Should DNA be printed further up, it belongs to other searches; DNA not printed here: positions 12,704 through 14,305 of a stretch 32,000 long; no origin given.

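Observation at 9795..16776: Archaeal phosphonate locus: Fom1/Fom2/FomC-like front end plus three nucleotidyltransferase modules and a GlpT/UhpT-type transporter, with no known tailoring enzyme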

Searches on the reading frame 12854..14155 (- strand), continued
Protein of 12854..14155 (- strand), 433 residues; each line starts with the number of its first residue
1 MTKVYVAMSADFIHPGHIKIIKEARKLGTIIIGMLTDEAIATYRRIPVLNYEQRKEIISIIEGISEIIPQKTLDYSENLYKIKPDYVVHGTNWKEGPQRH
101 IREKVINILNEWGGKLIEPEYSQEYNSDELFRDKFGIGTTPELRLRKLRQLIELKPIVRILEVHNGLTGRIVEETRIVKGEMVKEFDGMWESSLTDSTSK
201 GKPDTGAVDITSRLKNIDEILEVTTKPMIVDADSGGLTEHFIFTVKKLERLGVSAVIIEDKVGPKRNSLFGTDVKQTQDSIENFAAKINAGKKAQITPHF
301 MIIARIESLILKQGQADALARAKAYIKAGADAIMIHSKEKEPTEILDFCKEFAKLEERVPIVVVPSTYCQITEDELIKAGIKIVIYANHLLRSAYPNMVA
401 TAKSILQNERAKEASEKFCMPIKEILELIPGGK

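Call 37: find_related_loci(query=window:12854-14155:-, collection=genome_contigs, flank=10000)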
Query window:12854-14155:- (433 aa) in genome_contigs; peptide patterns used: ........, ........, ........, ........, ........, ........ (x = any residue, [..] = any of these).
164 stretches matched a pattern; 33 encode a relative of the query (tblastn E <= 1e-3); 33 distinct loci.
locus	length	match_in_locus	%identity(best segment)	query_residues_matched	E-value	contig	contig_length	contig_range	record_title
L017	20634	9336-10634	81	1-433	0e+0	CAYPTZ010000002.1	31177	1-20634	MAG TPA_asm: uncultured archaeon isolate binchicken_co116_149 genome assembly, contig: NODE_1243_length_31177_cov_4.5607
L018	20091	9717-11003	76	3-431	0e+0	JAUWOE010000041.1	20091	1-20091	MAG: Promethearchaeum sp. isolate CSMAG_2442 CSMAG_2442_k141_278456_length_20091_cov_5.9996, whole genome shotgun sequen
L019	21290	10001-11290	75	1-430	0e+0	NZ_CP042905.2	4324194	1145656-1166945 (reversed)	Promethearchaeum syntrophicum strain MK-D1 chromosome, complete genome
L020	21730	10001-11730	69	1-433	0e+0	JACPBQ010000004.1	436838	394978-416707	MAG: Candidatus Woesearchaeota archaeon isolate NC_groundwater_261_Ag_S-0.2um_40_15 S5_GD2017_2_S2_scaffold_59, whole ge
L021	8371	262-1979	66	1-432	0e+0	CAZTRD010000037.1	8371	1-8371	MAG TPA_asm: uncultured Candidatus Saccharibacteria bacterium isolate SRP178699_co1_515 genome assembly, contig: NODE_12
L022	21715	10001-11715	67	4-432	0e+0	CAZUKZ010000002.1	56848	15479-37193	MAG TPA_asm: Candidatus Woesearchaeota archaeon isolate SRP077602_co2_412 genome assembly, contig: NODE_850_length_56848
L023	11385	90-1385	67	1-433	0e+0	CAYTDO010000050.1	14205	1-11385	MAG TPA_asm: uncultured Methanosarcinales archaeon isolate binchicken_co203_461 genome assembly, contig: k141_2652073, w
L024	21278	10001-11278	67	4-430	0e+0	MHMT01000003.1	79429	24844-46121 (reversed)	MAG: Candidatus Portnoybacteria bacterium RBG_13_40_8 RBG_13_scaffold_123, whole genome shotgun sequence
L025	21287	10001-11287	64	1-430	0e+0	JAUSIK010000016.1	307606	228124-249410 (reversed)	MAG: Nanoarchaeota archaeon isolate E14_metabat.bin.238 E14_k141_1029965, whole genome shotgun sequence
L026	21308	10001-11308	65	1-433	0e+0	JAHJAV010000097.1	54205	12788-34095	MAG: Nanoarchaeota archaeon isolate Modern_marine.mb.228 Modern_marine.mb.228_k141_1797639, whole genome shotgun sequenc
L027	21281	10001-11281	63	3-430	0e+0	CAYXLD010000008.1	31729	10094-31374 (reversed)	MAG TPA_asm: Candidatus Woesearchaeota archaeon isolate ERP125453_co1_526 genome assembly, contig: NODE_1160_length_3172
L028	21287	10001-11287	62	3-430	0e+0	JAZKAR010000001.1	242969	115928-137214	MAG: Pseudomonadota bacterium isolate ADI_H3L2_1_122_18_3-bin034_1 ADIH3L21_B034_1_000000000001, whole genome shotgun se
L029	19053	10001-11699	60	1-432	9e-180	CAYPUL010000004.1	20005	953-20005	MAG TPA_asm: Candidatus Woesearchaeota archaeon isolate SRP178908_co2_46 genome assembly, contig: NODE_1073_length_20005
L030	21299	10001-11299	61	1-433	1e-177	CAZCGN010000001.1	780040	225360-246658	MAG TPA_asm: uncultured Methanosarcinales archaeon isolate SRP167671_co2_185 genome assembly, contig: NODE_2_length_7800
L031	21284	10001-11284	62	4-431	5e-178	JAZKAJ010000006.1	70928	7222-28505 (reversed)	MAG: Patescibacteria group bacterium isolate ADI_H3L2_1_122_18_3-bin016 ADIH3L21_B016_0_000000000006, whole genome shotg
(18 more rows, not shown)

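Call 41: search_protein_families(library=pfam, proteins=[L019:15845-16570:+, L019:16699-18138:+, L019:15084-15740:+, L019:2377-3273:+, L005:6230-7555:-, L011:5179-6519:+, L001:8812-9930:+, L005:8798-9907:+, L001:15260-17098:+, L011:1208-3571:+], max_evalue=0.01)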
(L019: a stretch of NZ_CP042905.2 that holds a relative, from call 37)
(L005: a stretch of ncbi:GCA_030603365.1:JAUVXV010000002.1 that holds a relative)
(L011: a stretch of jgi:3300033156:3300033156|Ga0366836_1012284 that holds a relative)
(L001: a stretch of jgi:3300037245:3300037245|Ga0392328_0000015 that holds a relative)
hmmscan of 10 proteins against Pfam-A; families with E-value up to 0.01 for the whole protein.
L019:15845-16570:+ (241 aa): 0 families

L019:16699-18138:+ (479 aa): 0 families

L019:15084-15740:+ (218 aa): 1 family
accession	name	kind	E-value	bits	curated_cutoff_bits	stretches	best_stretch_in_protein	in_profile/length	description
PF01168.26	Ala_racemase_N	-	3e-24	86.4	24.1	1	10-216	6-218/220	Alanine racemase, N-terminal domain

L019:2377-3273:+ (298 aa): 1 family
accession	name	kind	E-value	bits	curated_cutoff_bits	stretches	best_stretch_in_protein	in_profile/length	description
PF01066.26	CDP-OH_P_transf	-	1.7e-17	64.6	22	1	51-162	3-112/152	CDP-alcohol phosphatidyltransferase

L005:6230-7555:- (441 aa): 0 families

L011:5179-6519:+ (446 aa): 0 families

L001:8812-9930:+ (372 aa): 1 family
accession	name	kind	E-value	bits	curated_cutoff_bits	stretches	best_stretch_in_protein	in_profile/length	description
PF04893.22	Yip1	-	0.0045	17.3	28.6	0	243-303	107-145/173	Yip1 domain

L005:8798-9907:+ (369 aa): 2 families
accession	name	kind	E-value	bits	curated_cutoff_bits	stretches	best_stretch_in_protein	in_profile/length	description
PF13528.12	Glyco_trans_1_3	-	6.3e-05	22.7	25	1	1-134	1-126/322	Glycosyl transferase family 1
PF04101.22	Glyco_tran_28_C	-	0.0035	17.9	22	1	236-342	31-146/166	Glycosyltransferase family 28 C-terminal domain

L001:15260-17098:+ (612 aa): 7 families
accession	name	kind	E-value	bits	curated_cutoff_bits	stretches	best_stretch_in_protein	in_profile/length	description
PF12697.13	Abhydrolase_6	-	2.4e-05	25.5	26.3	1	72-200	3-122/217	Alpha/beta hydrolase family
PF00756.26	Esterase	-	2.6e-05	24.5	22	1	48-160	5-139/251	Putative esterase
PF00561.26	Abhydrolase_1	-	5.6e-05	23.4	25.8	1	70-159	3-92/245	alpha/beta hydrolase fold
PF02129.25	Peptidase_S15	-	0.0003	21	23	1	48-158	2-117/262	X-Pro dipeptidyl-peptidase (S15 family)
PF05448.18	AXE1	-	0.00032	20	21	1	40-112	58-127/321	Acetyl xylan esterase (AXE1)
PF12146.15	Hydrolase_4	-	0.00048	19.9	27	1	68-171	5-110/239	Serine aminopeptidase, S33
PF08840.17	BAAT_C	-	0.0063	17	20.9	0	122-163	8-49/210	BAAT / Acyl-CoA thioester hydrolase C terminal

L011:1208-3571:+ (787 aa): 0 families

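Call 45: find_homologous_proteins(query=L011:4378-5154:+, max_evalue=0.00001)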
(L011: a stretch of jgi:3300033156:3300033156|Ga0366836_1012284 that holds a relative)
Query L011:4378-5154:+ (258 aa): 65 proteins with E <= 0.00001 among 800 candidates.
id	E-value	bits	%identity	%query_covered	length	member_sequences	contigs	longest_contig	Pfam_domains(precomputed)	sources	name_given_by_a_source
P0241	3.2e-166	569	100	100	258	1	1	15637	PF04991.20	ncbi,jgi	ncbi:MAG: LicD family protein [Candidatus Heimdallarchaeaceae archaeon]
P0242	3.5e-119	415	69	100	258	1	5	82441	PF04991.20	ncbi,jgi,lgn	-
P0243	3.8e-119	415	69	100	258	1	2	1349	PF04991.20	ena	-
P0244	1.8e-112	393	66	100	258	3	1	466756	PF04991.20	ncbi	-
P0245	7.5e-110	384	66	100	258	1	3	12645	PF04991.20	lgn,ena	-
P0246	7.1e-96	339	59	96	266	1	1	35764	PF04991.20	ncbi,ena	-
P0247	1.2e-85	305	52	100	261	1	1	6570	PF04991.20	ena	-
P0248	1.8e-85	304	51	98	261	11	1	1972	PF04991.20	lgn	-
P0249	5.6e-85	303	52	97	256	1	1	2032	PF04991.20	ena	-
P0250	2.2e-82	294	54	97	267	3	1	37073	PF04991.20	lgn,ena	-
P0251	5.8e-82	293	53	97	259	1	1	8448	PF04991.20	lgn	-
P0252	2.0e-81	291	53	97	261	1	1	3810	PF04991.20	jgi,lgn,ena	-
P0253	2.3e-81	291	51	97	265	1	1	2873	PF04991.20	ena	-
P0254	3.3e-80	287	51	97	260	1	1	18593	PF04991.20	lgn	-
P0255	6.3e-79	283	52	97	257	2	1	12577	PF04991.20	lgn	-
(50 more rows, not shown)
